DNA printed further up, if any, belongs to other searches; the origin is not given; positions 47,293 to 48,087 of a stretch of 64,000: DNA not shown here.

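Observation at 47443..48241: AT-rich Nudix hydrolase plus winged-helix gene pair inserted between pdhB and pdhC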

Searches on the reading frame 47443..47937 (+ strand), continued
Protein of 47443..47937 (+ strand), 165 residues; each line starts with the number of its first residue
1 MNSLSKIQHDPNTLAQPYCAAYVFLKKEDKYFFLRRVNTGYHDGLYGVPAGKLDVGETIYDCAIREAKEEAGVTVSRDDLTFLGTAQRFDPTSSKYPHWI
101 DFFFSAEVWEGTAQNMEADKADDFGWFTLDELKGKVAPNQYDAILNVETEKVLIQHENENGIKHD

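Call 74: search_protein_families(library=pfam, proteins=[L087:581-1435:+, L087:1457-1786:+, L087:2235-3239:-, L086:839-2104:+, L086:2559-3269:-], max_evalue=0.0001)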
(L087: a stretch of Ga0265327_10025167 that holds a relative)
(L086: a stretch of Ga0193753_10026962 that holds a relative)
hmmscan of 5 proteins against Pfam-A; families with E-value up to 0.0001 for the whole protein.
L087:581-1435:+ (285 aa): 2 families
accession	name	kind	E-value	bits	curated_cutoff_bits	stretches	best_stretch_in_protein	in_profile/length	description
PF00730.31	HhH-GPD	-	1e-15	58.5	26.2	1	56-175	1-97/108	HhH-GPD superfamily base excision DNA repair protein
PF00633.29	HHH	-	2.3e-06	27.6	24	1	123-147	6-30/30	Helix-hairpin-helix motif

L087:1457-1786:+ (110 aa): 2 families
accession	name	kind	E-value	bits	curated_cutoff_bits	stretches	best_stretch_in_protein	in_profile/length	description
PF03819.22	MazG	-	3.2e-11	43.8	22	1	31-100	10-72/74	MazG nucleotide pyrophosphohydrolase domain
PF12643.12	MazG-like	-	1.7e-05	25.4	27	1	40-94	14-66/85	MazG-like family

L087:2235-3239:- (334 aa): 2 families
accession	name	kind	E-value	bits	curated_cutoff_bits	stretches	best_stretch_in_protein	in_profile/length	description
PF08245.18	Mur_ligase_M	-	1.1e-09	39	24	1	22-128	1-126/200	Mur ligase middle domain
PF02875.26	Mur_ligase_C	-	7.4e-08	33.7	28.4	1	194-316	2-124/127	Mur ligase, glutamate ligase domain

L086:839-2104:+ (422 aa): 1 family
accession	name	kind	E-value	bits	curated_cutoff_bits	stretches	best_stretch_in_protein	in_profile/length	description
PF00464.25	SHMT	-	1.4e-161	538.1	27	1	2-388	4-399/399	Serine hydroxymethyltransferase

L086:2559-3269:- (236 aa): 1 family
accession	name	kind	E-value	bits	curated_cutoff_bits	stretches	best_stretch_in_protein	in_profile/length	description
PF02873.21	MurB_C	-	2.3e-17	63.4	27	1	115-233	17-99/99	UDP-N-acetylenolpyruvoylglucosamine reductase, C-terminal domain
